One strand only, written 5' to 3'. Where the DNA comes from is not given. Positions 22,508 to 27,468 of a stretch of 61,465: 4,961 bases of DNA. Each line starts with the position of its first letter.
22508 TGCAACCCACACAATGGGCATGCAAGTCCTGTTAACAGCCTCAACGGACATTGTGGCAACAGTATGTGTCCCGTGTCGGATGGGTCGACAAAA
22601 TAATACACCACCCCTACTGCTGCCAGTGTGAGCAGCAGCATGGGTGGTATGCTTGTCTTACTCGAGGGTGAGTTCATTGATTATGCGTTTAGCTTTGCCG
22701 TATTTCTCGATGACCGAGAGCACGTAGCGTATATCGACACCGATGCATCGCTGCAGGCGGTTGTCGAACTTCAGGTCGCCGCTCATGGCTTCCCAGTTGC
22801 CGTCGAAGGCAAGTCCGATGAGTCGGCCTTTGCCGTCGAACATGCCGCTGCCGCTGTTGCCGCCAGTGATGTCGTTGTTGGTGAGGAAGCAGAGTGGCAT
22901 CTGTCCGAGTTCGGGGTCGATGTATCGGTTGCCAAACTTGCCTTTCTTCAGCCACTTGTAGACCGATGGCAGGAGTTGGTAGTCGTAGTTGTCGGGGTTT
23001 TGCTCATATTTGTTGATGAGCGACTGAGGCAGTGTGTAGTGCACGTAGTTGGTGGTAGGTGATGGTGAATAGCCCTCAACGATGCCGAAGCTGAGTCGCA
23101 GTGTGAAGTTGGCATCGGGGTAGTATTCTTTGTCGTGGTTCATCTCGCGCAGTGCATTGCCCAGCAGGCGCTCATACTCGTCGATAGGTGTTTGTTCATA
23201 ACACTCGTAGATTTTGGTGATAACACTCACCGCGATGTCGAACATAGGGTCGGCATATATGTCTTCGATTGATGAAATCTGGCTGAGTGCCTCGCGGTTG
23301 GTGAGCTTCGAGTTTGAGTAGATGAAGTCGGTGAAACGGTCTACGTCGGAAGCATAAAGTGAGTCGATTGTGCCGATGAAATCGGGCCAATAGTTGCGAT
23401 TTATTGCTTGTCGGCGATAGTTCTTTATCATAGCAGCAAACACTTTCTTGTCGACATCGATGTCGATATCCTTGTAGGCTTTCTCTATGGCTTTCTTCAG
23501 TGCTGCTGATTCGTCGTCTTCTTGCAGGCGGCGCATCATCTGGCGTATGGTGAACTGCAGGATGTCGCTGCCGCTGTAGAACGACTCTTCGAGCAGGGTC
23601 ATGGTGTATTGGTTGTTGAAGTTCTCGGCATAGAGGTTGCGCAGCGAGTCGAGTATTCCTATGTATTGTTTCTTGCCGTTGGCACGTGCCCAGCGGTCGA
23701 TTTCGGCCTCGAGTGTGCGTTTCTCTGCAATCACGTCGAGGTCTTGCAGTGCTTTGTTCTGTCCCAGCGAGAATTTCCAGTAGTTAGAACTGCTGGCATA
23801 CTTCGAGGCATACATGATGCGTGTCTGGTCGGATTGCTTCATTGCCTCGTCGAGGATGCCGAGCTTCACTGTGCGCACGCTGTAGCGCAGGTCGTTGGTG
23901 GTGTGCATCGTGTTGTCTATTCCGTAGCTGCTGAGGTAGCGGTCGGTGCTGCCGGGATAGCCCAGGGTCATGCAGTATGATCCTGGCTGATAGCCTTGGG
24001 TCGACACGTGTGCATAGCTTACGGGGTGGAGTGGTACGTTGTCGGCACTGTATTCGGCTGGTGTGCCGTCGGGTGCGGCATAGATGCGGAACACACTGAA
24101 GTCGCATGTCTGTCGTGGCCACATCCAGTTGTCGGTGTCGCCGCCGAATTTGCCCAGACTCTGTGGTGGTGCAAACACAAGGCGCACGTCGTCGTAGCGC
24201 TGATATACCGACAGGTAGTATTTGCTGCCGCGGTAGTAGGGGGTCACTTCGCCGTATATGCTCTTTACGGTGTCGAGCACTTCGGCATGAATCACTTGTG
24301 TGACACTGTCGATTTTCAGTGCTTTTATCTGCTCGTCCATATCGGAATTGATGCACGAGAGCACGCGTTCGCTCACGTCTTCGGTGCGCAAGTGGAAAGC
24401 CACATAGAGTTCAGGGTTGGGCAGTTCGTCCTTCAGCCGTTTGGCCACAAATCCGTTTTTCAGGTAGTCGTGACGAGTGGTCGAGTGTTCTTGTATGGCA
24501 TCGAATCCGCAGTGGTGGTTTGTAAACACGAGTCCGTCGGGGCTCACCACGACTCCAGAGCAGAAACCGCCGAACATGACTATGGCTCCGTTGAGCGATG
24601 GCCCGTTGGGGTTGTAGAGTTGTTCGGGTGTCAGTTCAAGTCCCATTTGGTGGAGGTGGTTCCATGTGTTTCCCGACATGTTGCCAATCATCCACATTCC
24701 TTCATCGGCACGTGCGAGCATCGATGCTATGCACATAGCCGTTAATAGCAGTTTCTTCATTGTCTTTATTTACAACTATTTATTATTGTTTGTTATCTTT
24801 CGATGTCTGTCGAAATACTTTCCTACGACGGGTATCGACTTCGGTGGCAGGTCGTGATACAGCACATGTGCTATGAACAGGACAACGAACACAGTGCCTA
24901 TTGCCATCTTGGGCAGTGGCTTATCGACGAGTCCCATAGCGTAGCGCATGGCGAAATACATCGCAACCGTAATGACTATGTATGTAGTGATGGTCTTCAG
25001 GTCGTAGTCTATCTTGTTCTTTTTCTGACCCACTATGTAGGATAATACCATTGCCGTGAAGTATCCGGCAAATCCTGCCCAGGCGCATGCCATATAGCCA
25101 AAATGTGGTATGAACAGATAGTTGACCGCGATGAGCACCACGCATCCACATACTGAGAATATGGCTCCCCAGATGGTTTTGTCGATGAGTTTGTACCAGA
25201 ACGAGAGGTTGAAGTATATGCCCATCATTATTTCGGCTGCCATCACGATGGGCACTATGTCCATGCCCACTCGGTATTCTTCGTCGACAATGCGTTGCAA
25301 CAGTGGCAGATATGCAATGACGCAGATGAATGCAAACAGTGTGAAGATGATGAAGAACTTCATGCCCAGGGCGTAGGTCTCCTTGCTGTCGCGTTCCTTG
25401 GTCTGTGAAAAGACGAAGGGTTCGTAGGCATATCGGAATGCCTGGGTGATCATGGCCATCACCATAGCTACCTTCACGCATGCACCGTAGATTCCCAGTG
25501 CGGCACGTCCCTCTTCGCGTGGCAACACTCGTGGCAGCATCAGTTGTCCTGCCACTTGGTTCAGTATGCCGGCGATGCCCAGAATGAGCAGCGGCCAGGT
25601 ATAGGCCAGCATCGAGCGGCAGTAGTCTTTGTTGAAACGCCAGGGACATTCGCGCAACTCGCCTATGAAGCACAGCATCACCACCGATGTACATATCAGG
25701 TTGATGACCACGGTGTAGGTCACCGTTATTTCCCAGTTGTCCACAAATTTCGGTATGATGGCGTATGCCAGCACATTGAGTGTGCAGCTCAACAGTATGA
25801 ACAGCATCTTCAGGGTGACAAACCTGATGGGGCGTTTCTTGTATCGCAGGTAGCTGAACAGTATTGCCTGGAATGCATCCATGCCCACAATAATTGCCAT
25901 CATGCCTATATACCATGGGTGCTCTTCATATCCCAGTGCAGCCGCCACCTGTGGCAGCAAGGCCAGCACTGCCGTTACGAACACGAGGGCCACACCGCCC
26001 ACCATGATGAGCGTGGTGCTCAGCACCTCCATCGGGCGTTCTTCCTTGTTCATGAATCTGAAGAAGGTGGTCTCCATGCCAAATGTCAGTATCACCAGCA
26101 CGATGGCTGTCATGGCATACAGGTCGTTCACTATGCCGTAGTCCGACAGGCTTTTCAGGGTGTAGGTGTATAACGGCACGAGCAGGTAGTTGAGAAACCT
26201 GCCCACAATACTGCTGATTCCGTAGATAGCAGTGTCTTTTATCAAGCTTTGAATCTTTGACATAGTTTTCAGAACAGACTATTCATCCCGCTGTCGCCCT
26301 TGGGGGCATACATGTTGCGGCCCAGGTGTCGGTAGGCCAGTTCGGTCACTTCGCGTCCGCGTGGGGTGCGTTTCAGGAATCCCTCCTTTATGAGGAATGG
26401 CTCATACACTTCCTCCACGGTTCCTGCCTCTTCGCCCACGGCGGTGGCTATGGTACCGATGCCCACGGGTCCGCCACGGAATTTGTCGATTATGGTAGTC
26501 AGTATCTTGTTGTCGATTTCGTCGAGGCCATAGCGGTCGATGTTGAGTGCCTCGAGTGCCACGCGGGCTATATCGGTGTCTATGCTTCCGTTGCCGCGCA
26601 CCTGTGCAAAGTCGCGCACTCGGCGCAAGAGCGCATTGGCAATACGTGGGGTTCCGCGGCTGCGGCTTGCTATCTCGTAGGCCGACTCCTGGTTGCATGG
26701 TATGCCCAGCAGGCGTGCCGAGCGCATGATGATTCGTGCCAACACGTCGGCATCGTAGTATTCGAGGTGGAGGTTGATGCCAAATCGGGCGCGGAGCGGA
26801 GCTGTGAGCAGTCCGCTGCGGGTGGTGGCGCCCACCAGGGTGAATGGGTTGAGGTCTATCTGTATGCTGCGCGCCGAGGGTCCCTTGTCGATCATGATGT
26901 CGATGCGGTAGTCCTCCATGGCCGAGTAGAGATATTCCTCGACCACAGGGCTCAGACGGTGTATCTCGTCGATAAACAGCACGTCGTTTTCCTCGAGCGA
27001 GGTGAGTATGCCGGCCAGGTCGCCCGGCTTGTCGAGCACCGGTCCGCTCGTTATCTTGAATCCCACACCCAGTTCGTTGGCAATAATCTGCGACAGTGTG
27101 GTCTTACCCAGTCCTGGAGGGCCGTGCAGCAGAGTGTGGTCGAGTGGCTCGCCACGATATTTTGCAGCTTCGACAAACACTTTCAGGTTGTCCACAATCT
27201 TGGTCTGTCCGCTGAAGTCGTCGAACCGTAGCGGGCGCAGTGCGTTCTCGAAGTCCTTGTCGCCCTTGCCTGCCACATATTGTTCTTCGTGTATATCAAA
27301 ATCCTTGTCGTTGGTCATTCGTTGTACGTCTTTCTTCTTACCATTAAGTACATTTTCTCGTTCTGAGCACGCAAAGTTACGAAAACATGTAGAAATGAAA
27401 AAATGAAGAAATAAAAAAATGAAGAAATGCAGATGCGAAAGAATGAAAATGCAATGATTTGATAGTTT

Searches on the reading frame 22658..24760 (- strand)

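Call 5: search_protein_families(library=pfam, proteins=[window:22658-24760:-], max_evalue=0.001)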
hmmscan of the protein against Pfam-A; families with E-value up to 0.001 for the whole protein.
window:22658-24760:- (700 aa): 3 families
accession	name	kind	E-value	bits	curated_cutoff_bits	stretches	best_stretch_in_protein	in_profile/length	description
PF10459.15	Peptidase_S46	-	3.2e-215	717.4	22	1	18-698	1-697/698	Peptidase S46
PF13365.12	Trypsin_2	-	9.3e-08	33.4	27.6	0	67-85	1-19/144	Trypsin-like peptidase domain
PF00089.32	Trypsin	-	0.00022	21.5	20.6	0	65-87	25-46/220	Trypsin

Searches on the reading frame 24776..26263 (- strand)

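Call 5: search_protein_families(library=pfam, proteins=[window:24776-26263:-], max_evalue=0.001)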
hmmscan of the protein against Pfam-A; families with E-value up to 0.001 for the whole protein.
window:24776-26263:- (495 aa): 2 families
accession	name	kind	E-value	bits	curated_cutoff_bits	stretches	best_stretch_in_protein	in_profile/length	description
PF01554.23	MatE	-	0.00026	21.2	24.9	1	252-383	24-161/161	MatE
PF07690.21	MFS_1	-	0.00072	19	33.4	1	119-270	209-346/347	Major Facilitator Superfamily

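Call 7: search_protein_families(library=ncbifam, proteins=[window:24776-26263:-], max_evalue=0.001)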
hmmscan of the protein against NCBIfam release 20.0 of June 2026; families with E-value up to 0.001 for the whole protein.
window:24776-26263:- (495 aa): 0 families

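Call 71: search_protein_families(library=pfam, proteins=[window:24776-26263:-], max_evalue=0.01)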
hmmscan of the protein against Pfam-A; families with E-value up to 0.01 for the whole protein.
window:24776-26263:- (495 aa): 2 families
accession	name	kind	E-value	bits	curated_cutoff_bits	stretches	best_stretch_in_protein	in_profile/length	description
PF01554.23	MatE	-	0.00026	21.2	24.9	1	252-383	24-161/161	MatE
PF07690.21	MFS_1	-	0.00072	19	33.4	1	119-270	209-346/347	Major Facilitator Superfamily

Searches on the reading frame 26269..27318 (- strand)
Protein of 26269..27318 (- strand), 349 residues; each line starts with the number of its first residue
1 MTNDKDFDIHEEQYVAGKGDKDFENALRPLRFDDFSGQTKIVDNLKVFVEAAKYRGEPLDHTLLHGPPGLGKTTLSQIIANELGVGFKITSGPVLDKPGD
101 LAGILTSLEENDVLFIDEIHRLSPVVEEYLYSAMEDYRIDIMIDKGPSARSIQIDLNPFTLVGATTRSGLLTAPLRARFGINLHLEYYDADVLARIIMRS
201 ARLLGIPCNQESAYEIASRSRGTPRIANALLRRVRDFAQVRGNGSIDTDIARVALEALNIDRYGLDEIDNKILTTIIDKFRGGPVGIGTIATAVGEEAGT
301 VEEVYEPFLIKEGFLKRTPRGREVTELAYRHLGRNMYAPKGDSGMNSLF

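Call 5: search_protein_families(library=pfam, proteins=[window:26269-27318:-], max_evalue=0.001)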
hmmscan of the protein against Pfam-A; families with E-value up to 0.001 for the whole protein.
window:26269-27318:- (349 aa): 8 families
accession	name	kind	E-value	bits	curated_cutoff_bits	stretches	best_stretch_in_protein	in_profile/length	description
PF05496.18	RuvB_N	-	1.7e-77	259.1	27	1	27-185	1-159/159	Holliday junction DNA helicase RuvB P-loop domain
PF17864.7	AAA_lid_4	-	5.8e-30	103.3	27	1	188-261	1-74/74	RuvB AAA lid domain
PF05491.19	RuvB_C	-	2.6e-24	85.4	24.7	1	263-332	2-71/72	RuvB C-terminal winged helix domain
PF00004.35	AAA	-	1.9e-19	70.9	21.2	1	63-186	2-130/131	ATPase family associated with various cellular activities (AAA)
PF07728.20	AAA_5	-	7.8e-07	29.6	22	0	106-179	62-139/139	AAA domain (dynein-related subfamily)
PF13401.12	AAA_22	-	4.8e-05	24.1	27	0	62-85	8-34/130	AAA domain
PF07726.17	AAA_3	-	5.7e-05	23.5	27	0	61-141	1-93/131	ATPase family associated with various cellular activities (AAA)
PF01078.27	Mg_chelatase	-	0.00028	20.8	20.3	0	107-142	103-138/207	Magnesium chelatase, subunit ChlI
